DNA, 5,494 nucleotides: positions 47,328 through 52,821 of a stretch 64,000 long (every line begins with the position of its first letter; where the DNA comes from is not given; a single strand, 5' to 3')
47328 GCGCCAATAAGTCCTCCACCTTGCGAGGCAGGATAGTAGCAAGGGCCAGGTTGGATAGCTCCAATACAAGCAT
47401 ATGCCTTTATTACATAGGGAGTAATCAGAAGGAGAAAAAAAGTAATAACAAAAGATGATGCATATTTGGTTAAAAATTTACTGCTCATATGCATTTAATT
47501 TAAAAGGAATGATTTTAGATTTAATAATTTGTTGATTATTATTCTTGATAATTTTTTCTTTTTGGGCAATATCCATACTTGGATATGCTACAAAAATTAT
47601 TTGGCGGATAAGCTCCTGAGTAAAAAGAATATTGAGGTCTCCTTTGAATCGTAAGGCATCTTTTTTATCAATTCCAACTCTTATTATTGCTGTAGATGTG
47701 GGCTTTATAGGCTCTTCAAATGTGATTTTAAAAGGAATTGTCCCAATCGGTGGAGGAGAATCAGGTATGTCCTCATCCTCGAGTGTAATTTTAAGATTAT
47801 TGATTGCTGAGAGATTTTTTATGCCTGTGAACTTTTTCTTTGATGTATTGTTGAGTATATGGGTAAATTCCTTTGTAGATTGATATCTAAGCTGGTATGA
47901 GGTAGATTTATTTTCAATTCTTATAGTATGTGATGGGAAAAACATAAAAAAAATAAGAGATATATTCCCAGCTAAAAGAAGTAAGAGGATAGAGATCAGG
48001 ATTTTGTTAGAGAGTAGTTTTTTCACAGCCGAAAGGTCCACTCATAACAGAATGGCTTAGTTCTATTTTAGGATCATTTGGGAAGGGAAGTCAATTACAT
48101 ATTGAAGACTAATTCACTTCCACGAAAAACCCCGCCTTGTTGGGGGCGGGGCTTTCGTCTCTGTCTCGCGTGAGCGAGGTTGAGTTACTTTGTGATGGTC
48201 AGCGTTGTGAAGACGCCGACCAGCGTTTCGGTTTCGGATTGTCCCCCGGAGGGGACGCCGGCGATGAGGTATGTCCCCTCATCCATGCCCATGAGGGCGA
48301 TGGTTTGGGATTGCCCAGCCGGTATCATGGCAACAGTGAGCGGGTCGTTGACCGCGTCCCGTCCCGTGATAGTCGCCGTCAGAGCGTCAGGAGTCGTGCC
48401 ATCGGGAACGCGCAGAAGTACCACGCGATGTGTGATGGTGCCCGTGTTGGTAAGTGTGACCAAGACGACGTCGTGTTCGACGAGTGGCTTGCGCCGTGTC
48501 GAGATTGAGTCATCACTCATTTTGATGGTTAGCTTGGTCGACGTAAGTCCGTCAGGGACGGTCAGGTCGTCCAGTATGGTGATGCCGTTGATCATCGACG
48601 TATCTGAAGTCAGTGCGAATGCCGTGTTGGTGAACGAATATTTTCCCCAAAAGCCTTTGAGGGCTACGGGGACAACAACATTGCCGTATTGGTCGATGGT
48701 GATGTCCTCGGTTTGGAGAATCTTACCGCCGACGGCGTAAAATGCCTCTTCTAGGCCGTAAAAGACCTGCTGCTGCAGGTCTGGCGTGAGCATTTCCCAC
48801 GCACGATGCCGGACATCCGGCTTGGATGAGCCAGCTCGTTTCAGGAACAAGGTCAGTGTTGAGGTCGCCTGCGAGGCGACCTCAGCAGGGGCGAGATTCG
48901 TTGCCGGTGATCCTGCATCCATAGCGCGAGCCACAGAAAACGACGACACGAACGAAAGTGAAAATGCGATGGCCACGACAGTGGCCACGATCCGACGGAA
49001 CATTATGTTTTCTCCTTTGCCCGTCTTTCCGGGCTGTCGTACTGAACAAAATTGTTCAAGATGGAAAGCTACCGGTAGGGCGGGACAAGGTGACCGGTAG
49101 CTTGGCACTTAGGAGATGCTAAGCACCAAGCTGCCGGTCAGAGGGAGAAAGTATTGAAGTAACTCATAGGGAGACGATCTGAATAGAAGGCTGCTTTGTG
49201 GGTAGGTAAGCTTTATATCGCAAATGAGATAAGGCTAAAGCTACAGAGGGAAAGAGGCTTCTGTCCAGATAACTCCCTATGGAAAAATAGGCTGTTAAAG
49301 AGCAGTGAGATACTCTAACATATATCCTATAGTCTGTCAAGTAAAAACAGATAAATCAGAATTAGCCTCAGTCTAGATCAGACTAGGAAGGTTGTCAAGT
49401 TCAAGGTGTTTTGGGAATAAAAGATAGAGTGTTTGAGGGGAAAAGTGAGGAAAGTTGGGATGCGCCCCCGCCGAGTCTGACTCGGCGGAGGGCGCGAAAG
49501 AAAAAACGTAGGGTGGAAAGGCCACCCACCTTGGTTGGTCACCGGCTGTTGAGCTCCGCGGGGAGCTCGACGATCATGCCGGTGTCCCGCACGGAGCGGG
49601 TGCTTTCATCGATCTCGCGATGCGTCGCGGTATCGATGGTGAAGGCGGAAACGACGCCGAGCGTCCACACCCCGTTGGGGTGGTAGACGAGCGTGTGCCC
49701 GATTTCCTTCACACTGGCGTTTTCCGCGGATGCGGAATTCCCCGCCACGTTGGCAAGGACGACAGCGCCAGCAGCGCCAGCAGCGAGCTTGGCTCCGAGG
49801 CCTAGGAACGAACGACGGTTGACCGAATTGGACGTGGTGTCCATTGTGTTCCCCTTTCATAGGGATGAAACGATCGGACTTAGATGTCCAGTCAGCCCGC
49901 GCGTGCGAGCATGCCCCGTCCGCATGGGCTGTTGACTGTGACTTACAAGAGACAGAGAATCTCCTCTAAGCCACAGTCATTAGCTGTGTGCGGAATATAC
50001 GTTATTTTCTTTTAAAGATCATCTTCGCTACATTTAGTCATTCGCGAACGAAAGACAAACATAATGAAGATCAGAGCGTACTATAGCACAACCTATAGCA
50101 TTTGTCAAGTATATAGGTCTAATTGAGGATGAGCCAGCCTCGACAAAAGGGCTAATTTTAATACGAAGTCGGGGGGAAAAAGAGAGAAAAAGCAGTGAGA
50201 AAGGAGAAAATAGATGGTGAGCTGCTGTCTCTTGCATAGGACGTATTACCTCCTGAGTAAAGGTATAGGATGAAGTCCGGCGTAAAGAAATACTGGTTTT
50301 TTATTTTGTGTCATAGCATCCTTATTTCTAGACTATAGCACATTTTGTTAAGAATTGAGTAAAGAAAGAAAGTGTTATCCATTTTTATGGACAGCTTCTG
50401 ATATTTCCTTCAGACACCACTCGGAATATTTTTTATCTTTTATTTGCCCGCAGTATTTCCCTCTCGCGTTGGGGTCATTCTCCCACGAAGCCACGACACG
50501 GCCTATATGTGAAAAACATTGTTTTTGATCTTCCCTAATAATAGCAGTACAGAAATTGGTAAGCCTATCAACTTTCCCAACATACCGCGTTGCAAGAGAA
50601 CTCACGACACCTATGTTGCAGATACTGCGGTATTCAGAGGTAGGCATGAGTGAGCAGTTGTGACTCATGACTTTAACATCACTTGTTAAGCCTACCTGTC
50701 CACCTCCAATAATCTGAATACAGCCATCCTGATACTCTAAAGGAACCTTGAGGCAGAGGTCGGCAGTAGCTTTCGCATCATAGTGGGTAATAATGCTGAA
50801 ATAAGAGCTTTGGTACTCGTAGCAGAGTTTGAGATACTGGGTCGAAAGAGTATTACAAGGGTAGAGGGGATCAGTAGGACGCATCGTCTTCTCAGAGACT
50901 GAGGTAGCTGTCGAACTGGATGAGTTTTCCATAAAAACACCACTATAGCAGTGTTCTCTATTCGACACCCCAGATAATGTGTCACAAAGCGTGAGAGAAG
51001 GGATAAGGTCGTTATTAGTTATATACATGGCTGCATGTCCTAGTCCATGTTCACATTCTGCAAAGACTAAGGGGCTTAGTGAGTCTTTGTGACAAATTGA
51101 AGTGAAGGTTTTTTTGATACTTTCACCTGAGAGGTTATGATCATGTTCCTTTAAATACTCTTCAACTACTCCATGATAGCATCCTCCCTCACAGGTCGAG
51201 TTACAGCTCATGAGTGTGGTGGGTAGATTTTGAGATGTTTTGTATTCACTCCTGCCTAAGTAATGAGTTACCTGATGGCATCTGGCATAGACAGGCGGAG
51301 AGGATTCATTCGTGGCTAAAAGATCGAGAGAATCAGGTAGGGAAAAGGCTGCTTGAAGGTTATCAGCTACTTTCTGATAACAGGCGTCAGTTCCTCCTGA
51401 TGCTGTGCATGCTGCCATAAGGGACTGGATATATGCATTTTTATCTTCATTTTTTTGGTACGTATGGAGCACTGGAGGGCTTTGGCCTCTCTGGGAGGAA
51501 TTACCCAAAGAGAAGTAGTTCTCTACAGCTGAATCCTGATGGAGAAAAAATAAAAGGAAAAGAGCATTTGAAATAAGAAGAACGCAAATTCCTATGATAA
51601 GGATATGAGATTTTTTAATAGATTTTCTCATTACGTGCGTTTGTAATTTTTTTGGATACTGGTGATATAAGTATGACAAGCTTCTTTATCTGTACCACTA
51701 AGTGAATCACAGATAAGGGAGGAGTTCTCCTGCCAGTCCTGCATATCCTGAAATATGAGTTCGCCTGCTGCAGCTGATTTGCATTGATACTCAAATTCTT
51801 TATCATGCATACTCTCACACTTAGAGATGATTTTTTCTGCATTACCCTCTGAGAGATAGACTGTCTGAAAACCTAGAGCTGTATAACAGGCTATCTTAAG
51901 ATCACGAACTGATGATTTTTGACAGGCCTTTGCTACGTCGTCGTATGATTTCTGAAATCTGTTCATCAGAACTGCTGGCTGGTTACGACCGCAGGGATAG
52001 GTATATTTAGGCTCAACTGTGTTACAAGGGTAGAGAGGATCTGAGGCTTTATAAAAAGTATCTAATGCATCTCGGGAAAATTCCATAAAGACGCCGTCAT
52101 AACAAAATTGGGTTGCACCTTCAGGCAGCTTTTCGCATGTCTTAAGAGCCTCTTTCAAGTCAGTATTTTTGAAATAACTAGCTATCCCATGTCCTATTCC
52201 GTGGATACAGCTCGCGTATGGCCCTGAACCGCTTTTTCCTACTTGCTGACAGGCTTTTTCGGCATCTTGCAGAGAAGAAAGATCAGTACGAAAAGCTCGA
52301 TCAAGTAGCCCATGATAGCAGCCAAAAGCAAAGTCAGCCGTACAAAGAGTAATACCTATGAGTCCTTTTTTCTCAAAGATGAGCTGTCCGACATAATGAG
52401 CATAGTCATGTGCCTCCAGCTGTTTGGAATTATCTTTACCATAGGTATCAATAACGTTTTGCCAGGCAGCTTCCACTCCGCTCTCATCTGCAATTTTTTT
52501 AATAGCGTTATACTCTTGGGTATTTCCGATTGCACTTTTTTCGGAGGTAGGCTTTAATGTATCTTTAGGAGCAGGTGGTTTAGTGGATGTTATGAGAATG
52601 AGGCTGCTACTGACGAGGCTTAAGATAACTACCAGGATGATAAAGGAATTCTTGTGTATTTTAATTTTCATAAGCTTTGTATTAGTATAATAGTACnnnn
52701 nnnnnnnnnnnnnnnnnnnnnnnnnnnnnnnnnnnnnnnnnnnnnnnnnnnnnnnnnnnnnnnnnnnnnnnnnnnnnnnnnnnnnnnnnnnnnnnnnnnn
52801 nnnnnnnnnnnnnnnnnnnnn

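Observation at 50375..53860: Three paralogous secreted Cys/His-rich proteins with invariant CYHG / HGxGHG / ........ / DPxYPC motifs (uncharacterised family)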

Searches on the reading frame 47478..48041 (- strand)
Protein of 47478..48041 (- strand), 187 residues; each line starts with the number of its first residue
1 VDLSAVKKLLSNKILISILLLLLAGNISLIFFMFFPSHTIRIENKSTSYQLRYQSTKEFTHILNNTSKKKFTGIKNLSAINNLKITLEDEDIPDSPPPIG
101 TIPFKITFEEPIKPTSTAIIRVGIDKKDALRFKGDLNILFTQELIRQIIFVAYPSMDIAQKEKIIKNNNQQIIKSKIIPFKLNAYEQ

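Call 3: search_protein_families(library=pfam, proteins=[window:47478-48041:-], max_evalue=1)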
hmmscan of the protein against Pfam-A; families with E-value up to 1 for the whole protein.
window:47478-48041:- (187 aa): 2 families
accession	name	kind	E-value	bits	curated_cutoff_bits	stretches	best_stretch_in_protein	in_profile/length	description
PF01881.21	Cas_Cas6_C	-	0.018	16.3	23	1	40-92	25-76/125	CRISPR associated protein Cas6, C-terminal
PF20377.3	DUF6672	-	0.11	12.8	24.3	1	11-51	6-46/152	Family of unknown function (DUF6672)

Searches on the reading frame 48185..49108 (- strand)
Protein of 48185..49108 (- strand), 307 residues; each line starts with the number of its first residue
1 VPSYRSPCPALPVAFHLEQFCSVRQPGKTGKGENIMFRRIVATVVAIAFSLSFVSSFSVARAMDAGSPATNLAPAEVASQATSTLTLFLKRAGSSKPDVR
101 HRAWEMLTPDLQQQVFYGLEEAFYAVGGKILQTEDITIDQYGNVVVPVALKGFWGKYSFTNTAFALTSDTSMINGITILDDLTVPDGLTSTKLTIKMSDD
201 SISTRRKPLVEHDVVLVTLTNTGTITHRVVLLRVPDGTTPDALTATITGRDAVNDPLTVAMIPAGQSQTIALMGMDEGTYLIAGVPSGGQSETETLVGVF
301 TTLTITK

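Call 3: search_protein_families(library=pfam, proteins=[window:48185-49108:-], max_evalue=1)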
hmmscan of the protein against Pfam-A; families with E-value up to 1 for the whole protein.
window:48185-49108:- (307 aa): 0 families

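Call 5: search_protein_families(library=ncbifam, proteins=[window:48185-49108:-], max_evalue=1)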
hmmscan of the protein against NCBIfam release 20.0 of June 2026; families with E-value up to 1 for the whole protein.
window:48185-49108:- (307 aa): 1 family
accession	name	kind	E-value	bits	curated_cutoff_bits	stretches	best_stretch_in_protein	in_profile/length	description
NF037979.1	Na_transp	subfamily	0.03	13.3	50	1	33-119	218-276/419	sodium-dependent transporter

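Call 94: search_protein_families(library=pfam, proteins=[window:48185-49003:-], max_evalue=0.1)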
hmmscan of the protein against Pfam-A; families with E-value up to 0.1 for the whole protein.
window:48185-49003:- (272 aa): 0 families

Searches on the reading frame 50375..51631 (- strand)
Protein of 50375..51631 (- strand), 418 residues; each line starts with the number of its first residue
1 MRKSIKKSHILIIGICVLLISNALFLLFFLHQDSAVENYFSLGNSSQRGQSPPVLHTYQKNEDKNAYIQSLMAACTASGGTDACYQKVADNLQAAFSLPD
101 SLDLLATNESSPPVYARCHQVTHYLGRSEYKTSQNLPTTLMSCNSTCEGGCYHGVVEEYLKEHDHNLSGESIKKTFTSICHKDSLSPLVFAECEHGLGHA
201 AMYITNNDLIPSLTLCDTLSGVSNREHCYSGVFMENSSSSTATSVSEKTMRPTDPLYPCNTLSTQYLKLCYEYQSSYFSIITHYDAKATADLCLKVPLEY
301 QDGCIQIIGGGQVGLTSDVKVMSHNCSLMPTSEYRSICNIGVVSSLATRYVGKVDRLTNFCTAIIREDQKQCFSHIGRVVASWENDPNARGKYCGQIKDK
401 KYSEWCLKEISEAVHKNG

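Call 3: search_protein_families(library=pfam, proteins=[window:50375-51631:-], max_evalue=1)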
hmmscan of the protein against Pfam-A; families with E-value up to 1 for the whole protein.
window:50375-51631:- (418 aa): 0 families

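Call 5: search_protein_families(library=ncbifam, proteins=[window:50375-51631:-], max_evalue=1)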
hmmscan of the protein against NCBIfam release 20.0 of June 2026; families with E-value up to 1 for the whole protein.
window:50375-51631:- (418 aa): 2 families
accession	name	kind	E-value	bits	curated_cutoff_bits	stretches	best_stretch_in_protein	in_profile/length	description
TIGR02695.1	azurin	equivalog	0.059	13.7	105.1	1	318-367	38-87/125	azurin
TIGR01615.1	A_thal_3542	domain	0.077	12.8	80.05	1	342-398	73-128/131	uncharacterized plant-specific domain TIGR01615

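Call 6: search_solved_structures(query=A1, max_evalue=10)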
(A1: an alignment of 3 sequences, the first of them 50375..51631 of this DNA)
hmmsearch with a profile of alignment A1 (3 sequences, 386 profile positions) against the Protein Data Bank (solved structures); distinct sequences matched with E-value up to 10: 1.
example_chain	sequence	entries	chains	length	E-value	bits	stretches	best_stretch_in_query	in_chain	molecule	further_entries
7kak_C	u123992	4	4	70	1.3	11.4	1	297-333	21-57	Protein transport channel Sec61 complex, gamma subunit (Sss1)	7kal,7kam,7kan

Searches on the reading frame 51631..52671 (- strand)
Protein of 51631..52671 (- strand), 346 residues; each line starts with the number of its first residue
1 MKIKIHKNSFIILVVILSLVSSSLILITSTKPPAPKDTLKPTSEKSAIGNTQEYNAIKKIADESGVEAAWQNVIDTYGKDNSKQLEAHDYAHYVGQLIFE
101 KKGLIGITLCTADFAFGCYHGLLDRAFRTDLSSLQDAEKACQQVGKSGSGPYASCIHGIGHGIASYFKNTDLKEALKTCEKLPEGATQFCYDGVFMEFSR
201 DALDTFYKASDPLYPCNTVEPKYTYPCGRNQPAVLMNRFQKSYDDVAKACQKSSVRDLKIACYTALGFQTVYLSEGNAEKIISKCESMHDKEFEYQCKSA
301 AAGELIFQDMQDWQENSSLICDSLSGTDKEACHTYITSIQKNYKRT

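Call 3: search_protein_families(library=pfam, proteins=[window:51631-52671:-], max_evalue=1)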
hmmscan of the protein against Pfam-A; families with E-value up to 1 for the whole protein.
window:51631-52671:- (346 aa): 1 family
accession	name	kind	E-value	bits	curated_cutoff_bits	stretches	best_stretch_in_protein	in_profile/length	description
PF24880.1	DUF7738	-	0.14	13.1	24.6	1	239-317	18-97/103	Domain of unknown function (DUF7738)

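Call 5: search_protein_families(library=ncbifam, proteins=[window:51631-52671:-], max_evalue=1)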
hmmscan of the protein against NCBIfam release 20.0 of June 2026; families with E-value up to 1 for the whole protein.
window:51631-52671:- (346 aa): 0 families
